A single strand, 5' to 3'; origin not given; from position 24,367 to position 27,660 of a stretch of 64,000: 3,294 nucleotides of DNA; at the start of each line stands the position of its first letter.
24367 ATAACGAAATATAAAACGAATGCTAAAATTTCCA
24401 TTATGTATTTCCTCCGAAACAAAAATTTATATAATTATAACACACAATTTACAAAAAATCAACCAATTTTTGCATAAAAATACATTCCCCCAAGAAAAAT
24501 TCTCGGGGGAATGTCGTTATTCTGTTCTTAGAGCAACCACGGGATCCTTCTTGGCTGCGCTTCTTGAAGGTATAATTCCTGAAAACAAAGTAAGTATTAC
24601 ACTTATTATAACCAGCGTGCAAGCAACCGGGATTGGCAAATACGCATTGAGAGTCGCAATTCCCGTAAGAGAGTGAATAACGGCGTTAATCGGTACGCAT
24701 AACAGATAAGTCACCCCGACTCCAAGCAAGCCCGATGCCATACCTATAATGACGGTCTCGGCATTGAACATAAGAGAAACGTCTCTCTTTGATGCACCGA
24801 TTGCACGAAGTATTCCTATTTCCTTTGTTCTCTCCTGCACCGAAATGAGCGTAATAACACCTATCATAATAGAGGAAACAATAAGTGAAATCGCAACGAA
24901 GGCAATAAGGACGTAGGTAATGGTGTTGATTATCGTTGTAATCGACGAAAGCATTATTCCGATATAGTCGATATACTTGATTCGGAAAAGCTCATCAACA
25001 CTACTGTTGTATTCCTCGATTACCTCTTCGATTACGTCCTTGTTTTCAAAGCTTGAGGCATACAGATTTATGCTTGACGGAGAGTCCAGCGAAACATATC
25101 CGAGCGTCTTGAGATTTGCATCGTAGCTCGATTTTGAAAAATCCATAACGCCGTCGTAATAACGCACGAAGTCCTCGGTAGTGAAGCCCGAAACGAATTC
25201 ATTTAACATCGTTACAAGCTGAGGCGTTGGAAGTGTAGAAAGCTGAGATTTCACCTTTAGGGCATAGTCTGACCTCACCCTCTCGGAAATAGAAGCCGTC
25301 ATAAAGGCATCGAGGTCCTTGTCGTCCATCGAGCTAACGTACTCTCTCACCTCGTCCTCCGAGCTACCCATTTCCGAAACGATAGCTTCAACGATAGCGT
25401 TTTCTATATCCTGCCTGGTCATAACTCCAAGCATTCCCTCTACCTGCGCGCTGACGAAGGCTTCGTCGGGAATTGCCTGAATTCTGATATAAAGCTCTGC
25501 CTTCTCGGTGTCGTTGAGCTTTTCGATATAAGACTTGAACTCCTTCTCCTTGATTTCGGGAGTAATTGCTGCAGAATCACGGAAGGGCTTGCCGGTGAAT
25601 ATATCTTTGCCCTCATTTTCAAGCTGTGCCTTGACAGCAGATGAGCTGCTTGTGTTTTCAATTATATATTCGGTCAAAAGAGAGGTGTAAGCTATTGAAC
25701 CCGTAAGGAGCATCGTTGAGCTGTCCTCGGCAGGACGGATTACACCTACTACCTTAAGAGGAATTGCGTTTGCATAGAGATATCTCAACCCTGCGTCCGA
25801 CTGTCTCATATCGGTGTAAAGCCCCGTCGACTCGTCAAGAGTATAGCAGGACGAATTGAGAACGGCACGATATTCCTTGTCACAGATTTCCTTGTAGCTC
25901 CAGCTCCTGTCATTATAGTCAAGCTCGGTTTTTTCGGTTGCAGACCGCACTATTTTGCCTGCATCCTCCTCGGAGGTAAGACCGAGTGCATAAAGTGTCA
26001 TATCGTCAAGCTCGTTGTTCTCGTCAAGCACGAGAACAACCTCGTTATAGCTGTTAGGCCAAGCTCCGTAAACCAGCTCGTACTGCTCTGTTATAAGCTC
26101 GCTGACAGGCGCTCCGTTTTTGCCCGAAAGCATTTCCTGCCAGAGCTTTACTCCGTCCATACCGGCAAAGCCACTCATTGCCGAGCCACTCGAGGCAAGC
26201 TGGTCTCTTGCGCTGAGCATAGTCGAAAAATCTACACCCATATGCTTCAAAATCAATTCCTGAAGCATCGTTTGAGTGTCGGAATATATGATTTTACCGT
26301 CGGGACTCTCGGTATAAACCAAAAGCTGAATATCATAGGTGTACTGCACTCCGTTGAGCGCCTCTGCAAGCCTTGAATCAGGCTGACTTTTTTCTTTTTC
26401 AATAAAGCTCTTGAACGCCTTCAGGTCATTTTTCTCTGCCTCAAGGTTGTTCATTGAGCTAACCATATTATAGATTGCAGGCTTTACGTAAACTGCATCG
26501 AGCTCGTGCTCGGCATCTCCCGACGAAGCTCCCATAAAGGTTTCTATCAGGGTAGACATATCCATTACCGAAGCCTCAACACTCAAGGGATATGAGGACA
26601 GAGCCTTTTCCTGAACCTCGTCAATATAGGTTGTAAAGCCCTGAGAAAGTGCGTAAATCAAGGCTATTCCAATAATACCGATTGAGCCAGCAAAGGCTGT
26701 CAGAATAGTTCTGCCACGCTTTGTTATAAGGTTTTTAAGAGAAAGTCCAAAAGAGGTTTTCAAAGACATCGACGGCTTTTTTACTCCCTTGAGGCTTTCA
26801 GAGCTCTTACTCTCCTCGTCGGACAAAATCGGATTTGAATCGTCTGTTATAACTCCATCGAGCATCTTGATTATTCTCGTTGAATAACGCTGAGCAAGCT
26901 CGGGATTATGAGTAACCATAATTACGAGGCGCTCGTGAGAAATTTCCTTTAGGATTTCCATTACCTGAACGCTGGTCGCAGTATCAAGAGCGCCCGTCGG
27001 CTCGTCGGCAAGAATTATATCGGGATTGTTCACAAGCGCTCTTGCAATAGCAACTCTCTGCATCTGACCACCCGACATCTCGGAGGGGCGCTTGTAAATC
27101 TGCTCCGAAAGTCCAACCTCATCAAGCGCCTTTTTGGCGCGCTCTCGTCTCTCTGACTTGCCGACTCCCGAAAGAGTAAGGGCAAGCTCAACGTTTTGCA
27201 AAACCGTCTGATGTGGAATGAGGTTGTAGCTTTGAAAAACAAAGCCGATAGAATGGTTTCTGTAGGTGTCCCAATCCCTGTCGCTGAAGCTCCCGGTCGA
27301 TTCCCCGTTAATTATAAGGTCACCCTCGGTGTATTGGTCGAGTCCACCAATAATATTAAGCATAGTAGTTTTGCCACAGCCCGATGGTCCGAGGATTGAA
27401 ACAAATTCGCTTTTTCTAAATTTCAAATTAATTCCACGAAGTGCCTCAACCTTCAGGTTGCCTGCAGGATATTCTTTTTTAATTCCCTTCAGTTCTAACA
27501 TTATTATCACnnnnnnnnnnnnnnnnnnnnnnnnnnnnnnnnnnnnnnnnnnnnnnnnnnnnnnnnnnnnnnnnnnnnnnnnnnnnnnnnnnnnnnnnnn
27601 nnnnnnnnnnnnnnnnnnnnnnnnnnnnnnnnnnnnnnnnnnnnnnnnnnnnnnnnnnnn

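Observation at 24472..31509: Six-gene operon coupling an intramembrane-sensing two-component system to glycolipid-modifying enzymes and a giant fused MacB-type ABC transporter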

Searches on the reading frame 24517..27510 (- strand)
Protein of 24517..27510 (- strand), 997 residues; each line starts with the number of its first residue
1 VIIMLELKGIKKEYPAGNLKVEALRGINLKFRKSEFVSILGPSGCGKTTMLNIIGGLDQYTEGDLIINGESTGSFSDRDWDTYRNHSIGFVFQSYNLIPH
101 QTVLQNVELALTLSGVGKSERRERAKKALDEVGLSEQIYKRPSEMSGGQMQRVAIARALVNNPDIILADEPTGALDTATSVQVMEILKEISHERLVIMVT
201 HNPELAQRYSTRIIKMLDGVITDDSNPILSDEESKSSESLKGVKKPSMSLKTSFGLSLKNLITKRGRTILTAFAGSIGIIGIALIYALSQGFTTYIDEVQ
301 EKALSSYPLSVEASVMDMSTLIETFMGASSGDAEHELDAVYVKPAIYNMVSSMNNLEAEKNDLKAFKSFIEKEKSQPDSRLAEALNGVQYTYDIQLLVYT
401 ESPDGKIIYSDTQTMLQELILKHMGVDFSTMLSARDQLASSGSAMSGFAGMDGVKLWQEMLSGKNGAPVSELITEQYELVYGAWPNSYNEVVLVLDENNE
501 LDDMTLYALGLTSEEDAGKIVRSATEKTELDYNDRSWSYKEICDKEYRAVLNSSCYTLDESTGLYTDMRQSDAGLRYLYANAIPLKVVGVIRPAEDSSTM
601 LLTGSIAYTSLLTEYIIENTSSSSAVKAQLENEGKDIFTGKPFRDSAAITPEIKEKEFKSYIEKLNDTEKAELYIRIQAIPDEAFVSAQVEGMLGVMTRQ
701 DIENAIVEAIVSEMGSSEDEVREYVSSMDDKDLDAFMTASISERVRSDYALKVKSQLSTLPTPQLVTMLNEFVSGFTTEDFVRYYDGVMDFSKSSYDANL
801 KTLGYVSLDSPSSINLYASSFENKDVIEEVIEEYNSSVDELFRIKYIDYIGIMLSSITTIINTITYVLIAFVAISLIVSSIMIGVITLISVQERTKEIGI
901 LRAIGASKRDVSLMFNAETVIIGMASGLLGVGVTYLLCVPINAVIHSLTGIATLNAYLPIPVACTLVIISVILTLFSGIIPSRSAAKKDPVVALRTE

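Call 3: search_protein_families(library=pfam, proteins=[window:24517-27510:-], max_evalue=0.01)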
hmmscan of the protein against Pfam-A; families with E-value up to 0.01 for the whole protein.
window:24517-27510:- (997 aa): 4 families
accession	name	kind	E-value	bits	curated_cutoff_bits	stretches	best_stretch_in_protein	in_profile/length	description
PF00005.33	ABC_tran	-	4.2e-34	118.5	25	1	24-172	1-136/137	ABC transporter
PF02687.27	FtsX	-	3.6e-19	69.4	25.5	1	870-990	2-120/120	FtsX-like permease C-terminal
PF02463.25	SMC_N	-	0.0001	22.3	40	1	33-209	23-205/220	RecF/RecN/SMC N terminal domain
PF13304.12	AAA_21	-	0.0042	17.6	27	0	150-205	242-302/304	AAA domain, putative AbiEii toxin, Type IV TA system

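Call 4: search_protein_families(library=ncbifam, proteins=[window:24517-27510:-], max_evalue=0.01)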
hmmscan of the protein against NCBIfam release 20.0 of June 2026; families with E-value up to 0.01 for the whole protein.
window:24517-27510:- (997 aa): 198 families (the best 25 are shown)
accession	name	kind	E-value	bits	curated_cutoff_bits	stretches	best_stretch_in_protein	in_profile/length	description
NF007826.0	PRK10535.1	equivalog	2.8e-80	270.4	966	2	2-284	2-288/648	macrolide ABC transporter ATP-binding protein/permease MacB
TIGR02211.1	LolD_lipo_ex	equivalog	3.6e-63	213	307.75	1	4-221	1-219/221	lipoprotein-releasing ABC transporter ATP-binding protein LolD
NF038007.1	ABC_ATP_DarD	equivalog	4.6e-61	206.1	375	1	4-220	1-217/218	darobactin export ABC transporter ATP-binding protein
TIGR03608.1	L_ocin_972_ABC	subfamily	2.2e-59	200.4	254.85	1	22-214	12-204/206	putative bacteriocin export ABC transporter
TIGR02673.1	FtsE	equivalog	1.7e-57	194.5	264.85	1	4-219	1-213/214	cell division ATP-binding protein FtsE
TIGR02315.1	ABC_phnC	equivalog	4.2e-56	190.1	266.1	1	4-227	1-230/243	phosphonate ABC transporter ATP-binding protein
TIGR02982.1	heterocyst_DevA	subfamily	5.3e-55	186.4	295.8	1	5-221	2-219/220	ABC exporter ATP-binding subunit, DevA family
NF008639.0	PRK11629.1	equivalog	5.3e-54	183.1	360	1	3-224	5-227/234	lipoprotein-releasing ABC transporter ATP-binding protein LolD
TIGR03265.1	PhnT2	equivalog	7.5e-54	183.3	457.7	1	5-227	5-219/353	putative 2-aminoethylphosphonate ABC transporter ATP-binding protein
NF006987.0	PRK09452.1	equivalog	7.1e-51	173.1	482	1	4-231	17-236/378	spermidine/putrescine ABC transporter ATP-binding protein PotA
TIGR01186.1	proV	subfamily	3.5e-49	167.9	326.6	1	23-222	8-209/363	betaine/proline/choline family ABC transporter ATP-binding protein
NF043075.1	MMSYN1_0197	equivalog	1.7e-48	165.3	550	1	4-223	2-213/341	spermidine/putrescine ABC transporter ATP-binding protein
NF007027.0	PRK09493.1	equivalog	3.4e-48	164.1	379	1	4-228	1-221/240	glutamine ABC transporter ATP-binding protein GlnQ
NF007879.0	PRK10584.1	equivalog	1.3e-47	162.4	336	1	4-223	6-226/228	putative ABC transporter ATP-binding protein YbbA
NF040933.2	ABC_arch_GlcV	equivalog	9.7e-47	159.5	450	1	5-226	3-225/357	glucose ABC transporter ATP-binding protein GlcV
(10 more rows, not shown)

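Call 28: find_homologous_proteins(query=window:24517-27501:-)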
Query window:24517-27501:- (994 aa): 8000 proteins with E <= 0.001 among 8000 candidates; the best 120 are listed.
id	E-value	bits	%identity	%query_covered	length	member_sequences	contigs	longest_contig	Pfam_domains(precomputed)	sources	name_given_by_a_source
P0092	0.0e+0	2144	100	100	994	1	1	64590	PF02687.28,PF00005.34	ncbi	-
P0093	0.0e+0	1718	78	100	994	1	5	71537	PF02687.28,PF00005.34,PF02463.26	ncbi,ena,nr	ncbi:MAG: ABC transporter ATP-binding protein/permease [Clostridia bacterium]|nr:ABC transporter ATP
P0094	0.0e+0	1705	78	100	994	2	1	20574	PF02687.28,PF00005.34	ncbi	-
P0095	0.0e+0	1674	76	100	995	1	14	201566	PF02687.28,PF00005.34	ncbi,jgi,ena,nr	ncbi:MAG: ABC transporter ATP-binding protein/permease [Ruminococcaceae bacterium]|nr:ABC transporte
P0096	0.0e+0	1637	74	100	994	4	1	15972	PF02687.28,PF00005.34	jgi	-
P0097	0.0e+0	1603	73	100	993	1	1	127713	PF02687.28,PF00005.34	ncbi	-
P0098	0.0e+0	1566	72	100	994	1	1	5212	PF02687.28,PF00005.34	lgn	-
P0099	0.0e+0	1539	71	100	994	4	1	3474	PF02687.28,PF00005.34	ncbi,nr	ncbi:MAG: ABC transporter ATP-binding protein/permease [Clostridia bacterium]|nr:ABC transporter ATP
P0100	0.0e+0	1527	71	100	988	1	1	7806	PF02687.28,PF00005.34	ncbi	-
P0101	0.0e+0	1527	70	100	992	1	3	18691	PF02687.28,PF00005.34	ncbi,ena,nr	ncbi:MAG: ABC transporter ATP-binding protein/permease [Clostridia bacterium]|nr:ABC transporter ATP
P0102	0.0e+0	1521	70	100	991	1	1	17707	PF02687.28,PF00005.34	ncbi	-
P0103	0.0e+0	1517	70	100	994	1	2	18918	PF02687.28,PF00005.34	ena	-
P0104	0.0e+0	1507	70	100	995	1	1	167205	PF02687.28,PF00005.34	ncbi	-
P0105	0.0e+0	1388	64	100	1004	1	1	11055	PF02687.28,PF00005.34,PF02463.26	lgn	-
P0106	0.0e+0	1386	65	100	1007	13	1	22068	PF02687.28,PF00005.34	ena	-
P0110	0.0e+0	1375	63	100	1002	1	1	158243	PF02687.28,PF00005.34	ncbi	-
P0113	0.0e+0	1375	64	100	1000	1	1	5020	PF02687.28,PF00005.34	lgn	-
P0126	0.0e+0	1370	62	100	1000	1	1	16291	PF02687.28,PF00005.34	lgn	-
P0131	0.0e+0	1369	63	100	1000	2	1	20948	PF02687.28,PF00005.34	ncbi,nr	ncbi:MAG: ABC transporter ATP-binding protein/permease [Clostridia bacterium]|nr:ABC transporter ATP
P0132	0.0e+0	1369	62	100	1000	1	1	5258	PF02687.28,PF00005.34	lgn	-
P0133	0.0e+0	1368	62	100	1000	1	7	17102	PF02687.28,PF00005.34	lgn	-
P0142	0.0e+0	1366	64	100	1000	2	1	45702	PF02687.28,PF00005.34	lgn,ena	-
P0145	0.0e+0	1365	63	100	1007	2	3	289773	PF02687.28,PF00005.34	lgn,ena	-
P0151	0.0e+0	1364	63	100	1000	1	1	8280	PF02687.28,PF00005.34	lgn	-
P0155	0.0e+0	1363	63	100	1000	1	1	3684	PF02687.28,PF00005.34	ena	-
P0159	0.0e+0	1362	63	100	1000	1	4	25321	PF02687.28,PF00005.34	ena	-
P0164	0.0e+0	1361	63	100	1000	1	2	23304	PF02687.28,PF00005.34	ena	-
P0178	0.0e+0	1359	63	100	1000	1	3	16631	PF02687.28,PF00005.34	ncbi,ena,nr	ncbi:MAG: ABC transporter ATP-binding protein/permease [Clostridia bacterium]|nr:ABC transporter ATP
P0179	0.0e+0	1359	63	100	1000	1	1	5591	PF02687.28,PF00005.34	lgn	-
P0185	0.0e+0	1359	63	100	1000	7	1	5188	PF02687.28,PF00005.34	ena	-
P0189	0.0e+0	1358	63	100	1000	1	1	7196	PF02687.28,PF00005.34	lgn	-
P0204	0.0e+0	1357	63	100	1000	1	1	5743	PF02687.28,PF00005.34,PF02463.26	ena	-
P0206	0.0e+0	1357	63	100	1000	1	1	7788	PF02687.28,PF00005.34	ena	-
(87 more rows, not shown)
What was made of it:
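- ABC: more than 100 clusters of about 1000 aa at 62-78% identity (call 28).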

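Call 29: find_encoding_contigs(protein=P0092, flank=10000, max_places=2)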
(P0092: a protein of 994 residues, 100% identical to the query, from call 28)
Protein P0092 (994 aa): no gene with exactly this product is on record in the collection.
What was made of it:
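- Tried and rejected: The exact window ABC protein (P0092) could not be looked up for its source contig (call 29).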

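Call 30: find_encoding_contigs(protein=P0093, flank=10000, max_places=2)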
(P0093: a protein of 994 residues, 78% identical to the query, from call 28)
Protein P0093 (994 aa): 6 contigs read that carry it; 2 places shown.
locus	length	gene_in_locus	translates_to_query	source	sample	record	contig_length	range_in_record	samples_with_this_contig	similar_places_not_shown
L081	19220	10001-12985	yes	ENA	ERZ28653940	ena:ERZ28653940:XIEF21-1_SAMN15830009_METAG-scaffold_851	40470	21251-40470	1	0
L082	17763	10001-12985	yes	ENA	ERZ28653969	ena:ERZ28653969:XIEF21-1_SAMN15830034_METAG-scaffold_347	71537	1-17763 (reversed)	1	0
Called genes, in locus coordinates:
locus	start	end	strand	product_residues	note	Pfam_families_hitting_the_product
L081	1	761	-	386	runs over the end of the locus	PF00202:Aminotran_3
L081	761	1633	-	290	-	PF00696:AA_kinase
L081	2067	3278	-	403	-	PF01960:ArgJ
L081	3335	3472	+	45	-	-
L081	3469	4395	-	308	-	PF01118:Semialdhyde_dh, PF22698:Semialdhyde_dhC_1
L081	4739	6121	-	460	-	PF07690:MFS_1 (weak), PF13347:MFS_2, PF07690:MFS_1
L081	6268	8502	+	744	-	PF02837:Glyco_hydro_2_N, PF22820:TcaA_3rd_4th (faint), PF00703:Glyco_hydro_2, PF02836:Glyco_hydro_2_C, PF16355:DUF4982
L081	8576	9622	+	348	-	PF03786:UxuA, PF01261:AP_endonuc_2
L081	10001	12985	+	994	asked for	PF00005:ABC_tran, PF02463:SMC_N (faint), PF02687:FtsX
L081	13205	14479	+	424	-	-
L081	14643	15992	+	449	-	-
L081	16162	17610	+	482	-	-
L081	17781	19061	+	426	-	-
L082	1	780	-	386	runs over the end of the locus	PF00202:Aminotran_3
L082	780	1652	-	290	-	PF00696:AA_kinase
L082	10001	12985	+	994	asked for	PF00005:ABC_tran, PF02463:SMC_N (faint), PF02687:FtsX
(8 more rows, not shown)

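Call 31: find_encoding_contigs(protein=P0095, flank=10000, max_places=2)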
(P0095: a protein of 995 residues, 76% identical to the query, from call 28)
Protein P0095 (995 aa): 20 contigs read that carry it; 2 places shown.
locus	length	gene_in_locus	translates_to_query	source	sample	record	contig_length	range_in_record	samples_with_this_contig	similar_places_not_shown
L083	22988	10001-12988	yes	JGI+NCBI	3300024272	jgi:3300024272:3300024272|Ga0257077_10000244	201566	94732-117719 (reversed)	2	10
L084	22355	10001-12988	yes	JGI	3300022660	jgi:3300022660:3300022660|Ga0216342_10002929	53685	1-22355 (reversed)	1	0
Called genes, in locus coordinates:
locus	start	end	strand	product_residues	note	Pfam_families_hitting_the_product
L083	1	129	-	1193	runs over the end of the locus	-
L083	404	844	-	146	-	PF13240:Zn_Ribbon_1 (weak)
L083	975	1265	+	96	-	PF12844:HTH_19, PF13560:HTH_31, PF01381:HTH_3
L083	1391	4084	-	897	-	-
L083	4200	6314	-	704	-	PF01138:RNase_PH, PF03725:RNase_PH_C, PF03726:PNPase, PF01138:RNase_PH, PF00013:KH_1, PF00575:S1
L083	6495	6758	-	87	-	PF00312:Ribosomal_S15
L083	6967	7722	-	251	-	PF12833:HTH_18, PF00165:HTH_AraC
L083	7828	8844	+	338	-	PF08240:ADH_N (weak), PF00107:ADH_zinc_N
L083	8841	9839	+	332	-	PF01408:GFO_IDH_MocA, PF22725:GFO_IDH_MocA_C3, PF02894:GFO_IDH_MocA_C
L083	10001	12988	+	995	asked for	PF00005:ABC_tran, PF02687:FtsX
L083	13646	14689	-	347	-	-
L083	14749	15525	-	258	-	PF22935:RM44_endonuclase (faint), PF14622:Ribonucleas_3_3, PF00636:Ribonuclease_3, PF00035:dsrm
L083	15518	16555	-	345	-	PF02504:FA_synthesis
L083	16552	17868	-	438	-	PF01134:GIDA, PF13450:NAD_binding_8 (weak)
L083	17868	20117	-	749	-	PF01751:Toprim, PF01131:Topoisom_bac, PF01396:Zn_ribbon_Top1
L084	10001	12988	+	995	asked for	PF00005:ABC_tran, PF02687:FtsX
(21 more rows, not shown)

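Call 44: find_encoding_contigs(protein=P0097, flank=7000, max_places=1)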
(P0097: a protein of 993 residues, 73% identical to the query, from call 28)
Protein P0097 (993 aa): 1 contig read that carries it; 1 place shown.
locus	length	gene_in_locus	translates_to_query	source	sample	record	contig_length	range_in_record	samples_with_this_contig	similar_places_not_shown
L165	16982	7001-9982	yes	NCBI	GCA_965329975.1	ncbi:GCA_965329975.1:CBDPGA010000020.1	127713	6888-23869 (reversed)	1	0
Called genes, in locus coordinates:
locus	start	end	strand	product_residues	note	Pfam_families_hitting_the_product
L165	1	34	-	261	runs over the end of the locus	PF01261:AP_endonuc_2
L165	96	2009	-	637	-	PF00395:SLH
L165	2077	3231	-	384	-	PF12704:MacB_PCD, PF02687:FtsX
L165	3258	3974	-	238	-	PF00005:ABC_tran, PF02463:SMC_N (weak)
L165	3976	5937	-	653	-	PF00364:Biotin_lipoyl (faint), PF25917:BSH_RND (weak), PF25973:BSH_CzcB (faint), PF25994:HH_AprE (faint), PF04012:PspA_IM30 (faint), PF25984:BSH_YknX (weak)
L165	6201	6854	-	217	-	PF00657:Lipase_GDSL, PF13472:Lipase_GDSL_2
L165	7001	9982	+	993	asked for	PF00005:ABC_tran, PF02687:FtsX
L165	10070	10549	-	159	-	PF03073:TspO_MBR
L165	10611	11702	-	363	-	PF00005:ABC_tran, PF02463:SMC_N (weak), PF13304:AAA_21 (faint)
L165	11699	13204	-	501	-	PF00497:SBP_bac_3, PF00528:BPD_transp_1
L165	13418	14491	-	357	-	PF00005:ABC_tran, PF02463:SMC_N (weak), PF13304:AAA_21 (faint)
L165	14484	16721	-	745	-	PF00497:SBP_bac_3, PF00528:BPD_transp_1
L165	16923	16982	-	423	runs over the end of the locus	-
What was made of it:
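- On MacB-type (type VII) ABC transporter: L165 has a separate MFP-ABC-FtsX operon nearby, but that belongs to another transporter (call 44).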

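Call 45: find_encoding_contigs(protein=P0104, flank=7000, max_places=1)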
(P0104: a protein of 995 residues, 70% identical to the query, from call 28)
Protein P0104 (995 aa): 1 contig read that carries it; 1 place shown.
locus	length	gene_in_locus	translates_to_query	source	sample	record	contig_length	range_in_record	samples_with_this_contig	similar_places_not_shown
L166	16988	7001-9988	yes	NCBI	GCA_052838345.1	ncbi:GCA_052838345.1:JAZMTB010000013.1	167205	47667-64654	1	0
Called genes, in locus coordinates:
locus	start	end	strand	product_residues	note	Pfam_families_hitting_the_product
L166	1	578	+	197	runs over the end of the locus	PF02631:RecX_HTH2 (weak)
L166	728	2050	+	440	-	PF00919:UPF0004, PF04055:Radical_SAM, PF18693:TRAM_2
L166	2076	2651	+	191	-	PF01066:CDP-OH_P_transf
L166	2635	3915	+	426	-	PF00675:Peptidase_M16, PF05193:Peptidase_M16_C (weak)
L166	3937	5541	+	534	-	PF16654:DAPDH_C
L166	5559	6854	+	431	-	PF00278:Orn_DAP_Arg_deC, PF02784:Orn_Arg_deC_N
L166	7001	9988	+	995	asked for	PF00005:ABC_tran, PF02687:FtsX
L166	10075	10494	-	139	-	PF06908:YpsA (faint)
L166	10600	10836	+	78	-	PF13560:HTH_31, PF01381:HTH_3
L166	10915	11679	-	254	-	PF02308:MgtC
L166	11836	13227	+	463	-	PF11638:DnaA_N (weak), PF00308:Bac_DnaA, PF01637:ATPase_2 (faint), PF01695:IstB_IS21 (weak), PF13173:AAA_14 (weak), PF00004:AAA (weak), PF08299:Bac_DnaA_C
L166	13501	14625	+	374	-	PF00712:DNA_pol3_beta, PF02767:DNA_pol3_beta_2, PF02768:DNA_pol3_beta_3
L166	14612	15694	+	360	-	PF02463:SMC_N, PF13175:AAA_15, PF13476:AAA_23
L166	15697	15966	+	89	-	-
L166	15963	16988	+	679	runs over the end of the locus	PF02518:HATPase_c, PF00204:DNA_gyraseB, PF01751:Toprim, PF00986:DNA_gyraseB_C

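Call 46: find_encoding_contigs(protein=P0110, flank=7000, max_places=1)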
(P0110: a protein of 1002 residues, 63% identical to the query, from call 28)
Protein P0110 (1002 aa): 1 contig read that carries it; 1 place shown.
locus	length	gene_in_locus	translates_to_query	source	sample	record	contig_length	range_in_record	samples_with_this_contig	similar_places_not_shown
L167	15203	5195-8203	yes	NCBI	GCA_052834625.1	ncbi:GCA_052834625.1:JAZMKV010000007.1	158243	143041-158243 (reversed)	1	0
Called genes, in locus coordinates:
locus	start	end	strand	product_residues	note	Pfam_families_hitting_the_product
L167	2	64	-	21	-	?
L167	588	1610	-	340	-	PF02547:Queuosine_synth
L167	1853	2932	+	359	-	PF01118:Semialdhyde_dh, PF02774:Semialdhyde_dhC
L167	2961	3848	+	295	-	PF00701:DHDPS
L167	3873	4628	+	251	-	PF01113:DapB_N, PF05173:DapB_C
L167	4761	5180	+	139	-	-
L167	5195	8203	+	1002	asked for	PF00005:ABC_tran, PF02687:FtsX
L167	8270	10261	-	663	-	PF02922:CBM_48, PF00128:Alpha-amylase, PF02806:Alpha-amylase_C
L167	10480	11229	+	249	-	-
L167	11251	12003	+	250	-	PF02517:Rce1-like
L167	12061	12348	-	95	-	PF13031:DUF3892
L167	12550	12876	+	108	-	-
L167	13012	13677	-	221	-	PF05067:Mn_catalase, PF00210:Ferritin (weak), PF02915:Rubrerythrin (faint), PF03232:COQ7 (faint)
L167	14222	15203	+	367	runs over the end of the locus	PF02661:Fic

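Call 47: find_encoding_contigs(protein=P0145, flank=7000, max_places=1)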
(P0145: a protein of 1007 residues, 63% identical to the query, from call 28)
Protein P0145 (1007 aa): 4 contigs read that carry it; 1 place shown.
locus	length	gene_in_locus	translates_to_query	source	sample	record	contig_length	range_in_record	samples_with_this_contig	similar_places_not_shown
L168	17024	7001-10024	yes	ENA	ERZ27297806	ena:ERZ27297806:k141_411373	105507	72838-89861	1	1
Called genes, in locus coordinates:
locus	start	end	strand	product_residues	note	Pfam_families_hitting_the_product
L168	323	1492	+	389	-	-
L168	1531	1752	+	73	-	PF20063:DUF6462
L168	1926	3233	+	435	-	PF02920:Integrase_DNA, PF14659:Phage_int_SAM_3 (weak), PF00589:Phage_integrase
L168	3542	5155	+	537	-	-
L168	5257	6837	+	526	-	PF00342:PGI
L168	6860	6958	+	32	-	-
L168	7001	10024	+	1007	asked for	PF00005:ABC_tran, PF02687:FtsX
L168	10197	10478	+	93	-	PF01381:HTH_3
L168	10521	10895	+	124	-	PF13657:Couple_hipA (weak)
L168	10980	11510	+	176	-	PF04542:Sigma70_r2, PF08281:Sigma70_r4_2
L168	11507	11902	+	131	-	-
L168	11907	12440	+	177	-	-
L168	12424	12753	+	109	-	PF18917:LiaI-LiaF-like_TM1, PF22570:LiaF-TM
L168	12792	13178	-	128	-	PF01325:Fe_dep_repress, PF02742:Fe_dep_repr_C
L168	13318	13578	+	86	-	PF04023:FeoA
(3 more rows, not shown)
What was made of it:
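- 24517..27501 (-): Fused NBD-FtsX (MacB-type, 4 TM) ABC protein, 994 aa, with an extracytoplasmic domain of about 560 aa. A resident, widely conserved gene, not part of the lipid module. Stand-alone orthologues in calls 30, 31 and 44-47.
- On Bce-type detoxification module: ABC orthologues are stand-alone (calls 30, 31, 44-47).
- Six sampled genomic contexts are stand-alone (calls 30, 31, 44-47).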
